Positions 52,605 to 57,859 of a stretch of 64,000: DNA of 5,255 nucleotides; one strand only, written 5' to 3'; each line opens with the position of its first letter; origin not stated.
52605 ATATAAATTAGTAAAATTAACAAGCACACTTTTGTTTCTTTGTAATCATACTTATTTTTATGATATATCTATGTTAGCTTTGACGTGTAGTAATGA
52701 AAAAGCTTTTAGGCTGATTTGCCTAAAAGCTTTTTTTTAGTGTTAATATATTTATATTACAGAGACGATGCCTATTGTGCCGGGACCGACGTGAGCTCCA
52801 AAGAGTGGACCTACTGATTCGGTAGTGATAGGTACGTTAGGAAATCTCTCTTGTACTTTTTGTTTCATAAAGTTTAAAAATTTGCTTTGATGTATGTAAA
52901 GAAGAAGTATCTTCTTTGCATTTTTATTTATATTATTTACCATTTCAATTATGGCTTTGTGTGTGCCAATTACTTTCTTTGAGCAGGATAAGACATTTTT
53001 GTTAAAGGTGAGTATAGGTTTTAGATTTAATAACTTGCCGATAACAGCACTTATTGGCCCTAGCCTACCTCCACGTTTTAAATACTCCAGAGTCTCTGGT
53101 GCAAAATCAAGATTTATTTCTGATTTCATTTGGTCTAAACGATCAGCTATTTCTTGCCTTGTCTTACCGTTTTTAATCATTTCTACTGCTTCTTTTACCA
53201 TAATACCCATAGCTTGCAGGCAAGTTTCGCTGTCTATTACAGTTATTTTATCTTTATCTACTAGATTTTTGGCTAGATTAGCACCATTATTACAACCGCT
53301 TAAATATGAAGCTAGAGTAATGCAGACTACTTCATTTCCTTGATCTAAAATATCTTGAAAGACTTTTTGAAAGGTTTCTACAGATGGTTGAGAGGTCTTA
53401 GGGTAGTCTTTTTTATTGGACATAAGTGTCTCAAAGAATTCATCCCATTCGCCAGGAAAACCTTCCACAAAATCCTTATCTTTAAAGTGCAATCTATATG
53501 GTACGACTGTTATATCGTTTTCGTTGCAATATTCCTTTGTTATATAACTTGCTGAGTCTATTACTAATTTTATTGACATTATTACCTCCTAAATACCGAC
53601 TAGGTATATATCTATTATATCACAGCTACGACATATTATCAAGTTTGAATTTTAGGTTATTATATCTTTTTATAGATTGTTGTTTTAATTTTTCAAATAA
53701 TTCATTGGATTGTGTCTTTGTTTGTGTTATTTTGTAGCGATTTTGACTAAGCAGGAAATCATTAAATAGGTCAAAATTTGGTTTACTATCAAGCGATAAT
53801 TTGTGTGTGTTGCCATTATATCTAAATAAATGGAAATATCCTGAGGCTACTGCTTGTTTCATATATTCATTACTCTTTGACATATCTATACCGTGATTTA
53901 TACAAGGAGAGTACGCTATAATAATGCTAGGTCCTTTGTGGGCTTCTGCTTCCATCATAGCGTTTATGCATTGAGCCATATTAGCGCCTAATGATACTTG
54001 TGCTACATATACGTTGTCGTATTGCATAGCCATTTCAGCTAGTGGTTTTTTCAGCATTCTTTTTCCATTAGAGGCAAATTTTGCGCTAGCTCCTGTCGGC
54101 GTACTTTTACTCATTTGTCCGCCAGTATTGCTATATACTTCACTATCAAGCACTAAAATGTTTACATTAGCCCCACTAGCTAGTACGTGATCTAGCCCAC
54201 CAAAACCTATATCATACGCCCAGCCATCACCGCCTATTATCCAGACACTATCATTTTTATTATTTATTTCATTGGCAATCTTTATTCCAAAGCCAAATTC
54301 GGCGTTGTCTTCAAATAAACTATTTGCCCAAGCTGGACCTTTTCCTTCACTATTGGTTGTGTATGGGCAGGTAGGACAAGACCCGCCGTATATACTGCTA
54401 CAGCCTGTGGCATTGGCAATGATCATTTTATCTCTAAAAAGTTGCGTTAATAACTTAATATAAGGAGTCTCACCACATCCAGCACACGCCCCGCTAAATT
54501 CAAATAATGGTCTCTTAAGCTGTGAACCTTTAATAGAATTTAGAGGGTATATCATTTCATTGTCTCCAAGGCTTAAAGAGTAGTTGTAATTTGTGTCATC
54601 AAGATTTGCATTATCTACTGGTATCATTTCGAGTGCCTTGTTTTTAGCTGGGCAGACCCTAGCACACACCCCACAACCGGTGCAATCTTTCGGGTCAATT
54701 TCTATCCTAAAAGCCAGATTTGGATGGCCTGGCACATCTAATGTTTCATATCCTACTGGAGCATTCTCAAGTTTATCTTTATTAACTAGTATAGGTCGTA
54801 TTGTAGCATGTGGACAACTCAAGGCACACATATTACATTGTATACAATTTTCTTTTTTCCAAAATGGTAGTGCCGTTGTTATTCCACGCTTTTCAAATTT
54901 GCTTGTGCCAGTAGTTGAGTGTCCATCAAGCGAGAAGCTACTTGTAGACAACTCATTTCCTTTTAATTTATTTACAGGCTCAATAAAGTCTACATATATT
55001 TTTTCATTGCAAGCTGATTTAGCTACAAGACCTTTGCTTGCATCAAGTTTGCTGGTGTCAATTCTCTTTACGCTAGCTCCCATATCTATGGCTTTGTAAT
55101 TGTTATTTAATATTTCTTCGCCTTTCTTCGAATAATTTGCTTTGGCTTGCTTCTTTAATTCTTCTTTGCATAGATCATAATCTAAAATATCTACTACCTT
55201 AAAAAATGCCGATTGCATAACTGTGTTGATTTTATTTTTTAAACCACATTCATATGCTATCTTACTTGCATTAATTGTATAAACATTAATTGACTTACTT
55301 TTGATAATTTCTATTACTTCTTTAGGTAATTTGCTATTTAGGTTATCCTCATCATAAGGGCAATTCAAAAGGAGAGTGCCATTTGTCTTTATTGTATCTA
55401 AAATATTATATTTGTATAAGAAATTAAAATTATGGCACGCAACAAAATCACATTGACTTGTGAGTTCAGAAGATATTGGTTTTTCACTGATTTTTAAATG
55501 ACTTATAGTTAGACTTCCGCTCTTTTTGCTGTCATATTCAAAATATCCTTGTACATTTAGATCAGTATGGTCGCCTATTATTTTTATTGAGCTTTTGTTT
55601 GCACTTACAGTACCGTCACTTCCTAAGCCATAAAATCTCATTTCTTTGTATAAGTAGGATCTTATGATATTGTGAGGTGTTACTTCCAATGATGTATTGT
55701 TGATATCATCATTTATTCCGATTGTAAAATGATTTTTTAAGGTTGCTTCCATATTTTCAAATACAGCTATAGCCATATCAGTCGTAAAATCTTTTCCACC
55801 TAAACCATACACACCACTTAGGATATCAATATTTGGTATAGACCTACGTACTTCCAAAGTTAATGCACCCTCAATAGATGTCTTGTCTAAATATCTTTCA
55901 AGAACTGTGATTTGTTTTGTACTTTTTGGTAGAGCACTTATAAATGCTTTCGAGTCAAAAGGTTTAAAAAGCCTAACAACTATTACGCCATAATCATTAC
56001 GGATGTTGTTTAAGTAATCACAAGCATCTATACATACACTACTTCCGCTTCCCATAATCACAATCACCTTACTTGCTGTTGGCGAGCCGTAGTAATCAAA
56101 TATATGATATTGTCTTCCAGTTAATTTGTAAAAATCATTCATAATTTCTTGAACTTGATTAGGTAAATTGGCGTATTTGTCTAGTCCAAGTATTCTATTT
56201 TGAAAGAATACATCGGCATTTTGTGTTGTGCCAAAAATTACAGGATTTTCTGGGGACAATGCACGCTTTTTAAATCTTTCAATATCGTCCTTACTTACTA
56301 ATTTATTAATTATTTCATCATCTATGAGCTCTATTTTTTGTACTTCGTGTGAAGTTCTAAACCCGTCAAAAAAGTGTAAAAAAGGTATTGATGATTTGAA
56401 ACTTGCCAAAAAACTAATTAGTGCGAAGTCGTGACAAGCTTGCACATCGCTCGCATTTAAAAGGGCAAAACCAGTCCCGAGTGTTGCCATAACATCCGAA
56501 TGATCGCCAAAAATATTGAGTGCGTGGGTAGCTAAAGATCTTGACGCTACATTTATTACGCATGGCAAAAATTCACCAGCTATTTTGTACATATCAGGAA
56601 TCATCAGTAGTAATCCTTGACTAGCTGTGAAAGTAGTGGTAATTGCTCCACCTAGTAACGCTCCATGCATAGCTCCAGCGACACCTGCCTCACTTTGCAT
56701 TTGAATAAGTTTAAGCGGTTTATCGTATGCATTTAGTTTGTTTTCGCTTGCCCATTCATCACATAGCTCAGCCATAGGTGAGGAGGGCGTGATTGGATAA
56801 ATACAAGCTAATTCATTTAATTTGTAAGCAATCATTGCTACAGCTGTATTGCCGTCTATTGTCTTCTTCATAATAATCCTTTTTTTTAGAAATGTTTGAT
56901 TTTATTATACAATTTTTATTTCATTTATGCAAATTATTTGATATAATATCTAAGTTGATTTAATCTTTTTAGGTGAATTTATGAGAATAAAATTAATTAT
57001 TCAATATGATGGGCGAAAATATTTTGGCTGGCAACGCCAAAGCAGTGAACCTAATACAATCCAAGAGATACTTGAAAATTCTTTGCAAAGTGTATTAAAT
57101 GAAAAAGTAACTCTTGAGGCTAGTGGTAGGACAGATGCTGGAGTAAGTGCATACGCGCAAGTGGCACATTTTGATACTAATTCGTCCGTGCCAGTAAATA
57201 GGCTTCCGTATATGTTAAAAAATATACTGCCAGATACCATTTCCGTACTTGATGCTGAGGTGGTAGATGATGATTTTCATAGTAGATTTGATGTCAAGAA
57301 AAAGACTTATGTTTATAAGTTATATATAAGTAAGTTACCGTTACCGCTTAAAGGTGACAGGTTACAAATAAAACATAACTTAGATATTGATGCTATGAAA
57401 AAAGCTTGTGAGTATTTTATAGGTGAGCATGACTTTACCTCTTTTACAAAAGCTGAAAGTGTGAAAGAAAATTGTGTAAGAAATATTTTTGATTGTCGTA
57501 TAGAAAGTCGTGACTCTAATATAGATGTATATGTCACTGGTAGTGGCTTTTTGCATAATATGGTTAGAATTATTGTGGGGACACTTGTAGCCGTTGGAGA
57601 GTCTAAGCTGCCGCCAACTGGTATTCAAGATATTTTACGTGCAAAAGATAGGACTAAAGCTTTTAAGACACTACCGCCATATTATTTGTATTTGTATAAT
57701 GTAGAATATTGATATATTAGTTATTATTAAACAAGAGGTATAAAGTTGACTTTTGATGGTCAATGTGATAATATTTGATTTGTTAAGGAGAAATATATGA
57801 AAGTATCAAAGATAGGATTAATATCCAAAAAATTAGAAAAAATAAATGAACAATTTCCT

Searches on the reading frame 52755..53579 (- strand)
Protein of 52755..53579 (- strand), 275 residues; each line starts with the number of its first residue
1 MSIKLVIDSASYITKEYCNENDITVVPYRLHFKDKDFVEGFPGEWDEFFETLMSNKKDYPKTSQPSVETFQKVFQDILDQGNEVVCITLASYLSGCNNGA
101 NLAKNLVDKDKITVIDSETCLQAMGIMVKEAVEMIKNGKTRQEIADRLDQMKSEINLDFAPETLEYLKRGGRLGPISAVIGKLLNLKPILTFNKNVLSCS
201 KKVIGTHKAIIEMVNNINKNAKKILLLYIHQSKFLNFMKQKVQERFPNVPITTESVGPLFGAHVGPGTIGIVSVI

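Call 7: search_protein_families(library=pfam, proteins=[window:52755-53579:-])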
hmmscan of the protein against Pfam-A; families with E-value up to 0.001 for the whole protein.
window:52755-53579:- (275 aa): 2 families
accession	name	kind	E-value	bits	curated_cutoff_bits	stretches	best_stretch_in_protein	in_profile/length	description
PF02645.21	DegV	-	5.2e-74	249.5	27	1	2-273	1-277/280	Uncharacterised protein, DegV family COG1307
PF13684.11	FakA-like_C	-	1.7e-06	28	23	1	99-251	61-199/216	Fatty acid kinase subunit A-like, C-terminal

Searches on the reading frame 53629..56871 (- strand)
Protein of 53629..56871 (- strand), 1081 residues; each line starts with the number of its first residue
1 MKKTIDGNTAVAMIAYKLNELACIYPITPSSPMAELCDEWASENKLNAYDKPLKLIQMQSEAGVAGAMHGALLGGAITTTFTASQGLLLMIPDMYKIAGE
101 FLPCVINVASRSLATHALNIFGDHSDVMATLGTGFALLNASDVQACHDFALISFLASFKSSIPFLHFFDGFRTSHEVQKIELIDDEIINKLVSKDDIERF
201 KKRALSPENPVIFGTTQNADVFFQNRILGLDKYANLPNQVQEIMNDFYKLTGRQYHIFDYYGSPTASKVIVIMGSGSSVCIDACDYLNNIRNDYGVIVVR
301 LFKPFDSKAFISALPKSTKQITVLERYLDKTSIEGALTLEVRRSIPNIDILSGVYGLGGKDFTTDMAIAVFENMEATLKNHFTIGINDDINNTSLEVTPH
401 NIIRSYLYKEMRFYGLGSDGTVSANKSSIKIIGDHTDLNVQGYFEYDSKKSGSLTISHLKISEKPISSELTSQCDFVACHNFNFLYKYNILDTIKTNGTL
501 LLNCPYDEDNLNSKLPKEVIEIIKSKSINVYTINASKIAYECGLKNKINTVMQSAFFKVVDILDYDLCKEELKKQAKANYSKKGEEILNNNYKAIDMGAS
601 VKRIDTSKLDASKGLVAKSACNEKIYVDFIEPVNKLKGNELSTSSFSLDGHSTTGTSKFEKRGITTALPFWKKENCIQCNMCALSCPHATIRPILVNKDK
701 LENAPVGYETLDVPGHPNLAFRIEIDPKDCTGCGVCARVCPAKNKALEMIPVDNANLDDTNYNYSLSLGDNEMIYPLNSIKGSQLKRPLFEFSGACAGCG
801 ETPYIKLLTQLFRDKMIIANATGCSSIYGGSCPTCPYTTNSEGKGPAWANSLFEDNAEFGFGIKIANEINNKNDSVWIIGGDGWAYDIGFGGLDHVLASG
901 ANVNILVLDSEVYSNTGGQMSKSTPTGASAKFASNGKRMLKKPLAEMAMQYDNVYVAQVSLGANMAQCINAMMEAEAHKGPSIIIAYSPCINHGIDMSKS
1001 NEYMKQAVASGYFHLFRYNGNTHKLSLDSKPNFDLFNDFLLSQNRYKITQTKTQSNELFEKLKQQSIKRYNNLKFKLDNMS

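Call 7: search_protein_families(library=pfam, proteins=[window:53629-56871:-])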
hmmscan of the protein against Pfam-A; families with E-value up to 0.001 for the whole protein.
window:53629-56871:- (1081 aa): 14 families
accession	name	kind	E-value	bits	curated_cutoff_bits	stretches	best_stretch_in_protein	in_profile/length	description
PF01855.24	POR_N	-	5.3e-71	239.5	27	1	15-244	3-230/231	Pyruvate flavodoxin/ferredoxin oxidoreductase, thiamine diP-bdg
PF01558.24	POR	-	6.5e-30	105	27.4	1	417-599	1-172/173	Pyruvate ferredoxin/flavodoxin oxidoreductase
PF02775.26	TPP_enzyme_C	-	8e-11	42.4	21.9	1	859-985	32-150/151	Thiamine pyrophosphate enzyme, C-terminal TPP binding domain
PF17147.9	PFOR_II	-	8.1e-10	39.4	27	1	266-364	1-99/102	Pyruvate:ferredoxin oxidoreductase core domain II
PF12838.12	Fer4_7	-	2.7e-09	37.8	27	1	675-743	1-51/52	4Fe-4S dicluster domain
PF10371.14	EKR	-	6e-09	36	27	1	630-664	20-54/55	Domain of unknown function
PF12837.12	Fer4_6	-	2.6e-07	30.7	25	2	723-742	2-21/24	4Fe-4S binding domain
PF14697.11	Fer4_21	-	4e-07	30.5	35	1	672-744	4-55/59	4Fe-4S dicluster domain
PF13183.11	Fer4_8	-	4.5e-07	30.8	27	1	674-743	3-67/68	4Fe-4S dicluster domain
PF00037.32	Fer4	-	2.4e-06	27.5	21.1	1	723-742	1-20/24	4Fe-4S binding domain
PF13484.11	Fer4_16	-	4.4e-06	27.8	30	1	675-742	1-65/66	4Fe-4S double cluster binding domain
PF13237.11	Fer4_10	-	6.1e-06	26.5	25.5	1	723-755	2-34/53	4Fe-4S dicluster domain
PF13187.11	Fer4_9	-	1.5e-05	25.4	27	1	675-743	1-50/52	4Fe-4S dicluster domain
PF12797.12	Fer4_2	-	4.6e-05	23.5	24.5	1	722-742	2-22/22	4Fe-4S binding domain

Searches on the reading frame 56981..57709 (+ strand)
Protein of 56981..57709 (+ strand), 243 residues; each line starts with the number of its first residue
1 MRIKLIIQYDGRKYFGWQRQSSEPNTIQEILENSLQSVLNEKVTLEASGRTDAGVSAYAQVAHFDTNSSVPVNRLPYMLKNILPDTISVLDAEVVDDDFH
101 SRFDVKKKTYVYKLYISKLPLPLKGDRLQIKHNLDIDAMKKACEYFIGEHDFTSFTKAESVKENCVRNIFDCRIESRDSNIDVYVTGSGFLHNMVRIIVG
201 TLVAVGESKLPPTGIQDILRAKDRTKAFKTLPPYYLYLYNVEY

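Call 7: search_protein_families(library=pfam, proteins=[window:56981-57709:+])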
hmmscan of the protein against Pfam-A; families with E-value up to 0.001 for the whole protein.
window:56981-57709:+ (243 aa): 1 family
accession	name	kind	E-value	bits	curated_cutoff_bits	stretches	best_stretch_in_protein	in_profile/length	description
PF01416.25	PseudoU_synth_1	-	7.4e-47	158.7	23.3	2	142-243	1-107/108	tRNA pseudouridine synthase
